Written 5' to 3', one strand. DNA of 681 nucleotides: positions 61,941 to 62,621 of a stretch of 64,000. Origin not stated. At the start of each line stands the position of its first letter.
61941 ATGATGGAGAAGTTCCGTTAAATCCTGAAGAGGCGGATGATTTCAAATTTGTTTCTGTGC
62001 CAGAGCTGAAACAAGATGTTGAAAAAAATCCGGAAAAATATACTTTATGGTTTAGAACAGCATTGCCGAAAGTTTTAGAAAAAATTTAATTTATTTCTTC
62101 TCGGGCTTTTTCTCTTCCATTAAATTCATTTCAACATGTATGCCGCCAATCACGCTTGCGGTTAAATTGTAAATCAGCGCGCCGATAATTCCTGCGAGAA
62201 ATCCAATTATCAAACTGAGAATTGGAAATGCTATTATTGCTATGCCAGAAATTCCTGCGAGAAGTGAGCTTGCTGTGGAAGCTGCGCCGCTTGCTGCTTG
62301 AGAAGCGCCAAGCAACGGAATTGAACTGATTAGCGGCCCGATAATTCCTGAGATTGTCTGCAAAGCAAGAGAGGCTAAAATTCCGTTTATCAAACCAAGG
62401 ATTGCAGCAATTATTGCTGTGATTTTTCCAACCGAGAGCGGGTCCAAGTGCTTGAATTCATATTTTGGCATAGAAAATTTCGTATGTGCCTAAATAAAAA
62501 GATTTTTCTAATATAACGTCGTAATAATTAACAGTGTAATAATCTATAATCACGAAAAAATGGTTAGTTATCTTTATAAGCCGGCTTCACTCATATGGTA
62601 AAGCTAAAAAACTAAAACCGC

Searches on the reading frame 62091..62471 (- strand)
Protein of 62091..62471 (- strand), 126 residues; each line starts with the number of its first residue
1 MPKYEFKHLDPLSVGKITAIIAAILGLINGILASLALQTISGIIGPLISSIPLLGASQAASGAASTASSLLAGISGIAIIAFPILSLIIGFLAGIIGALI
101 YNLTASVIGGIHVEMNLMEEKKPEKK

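Call 3: search_protein_families(library=pfam, proteins=[window:62091-62471:-], max_evalue=0.01)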
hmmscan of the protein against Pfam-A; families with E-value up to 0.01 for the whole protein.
window:62091-62471:- (126 aa): 1 family
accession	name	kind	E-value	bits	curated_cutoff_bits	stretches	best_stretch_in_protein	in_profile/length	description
PF12089.13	DUF3566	-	1.3e-08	35.7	22.2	1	5-115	7-116/118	Transmembrane domain of unknown function (DUF3566)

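Call 4: search_protein_families(library=ncbifam, proteins=[window:62091-62471:-], max_evalue=0.01)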
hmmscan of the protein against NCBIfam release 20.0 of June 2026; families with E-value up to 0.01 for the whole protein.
window:62091-62471:- (126 aa): 0 families
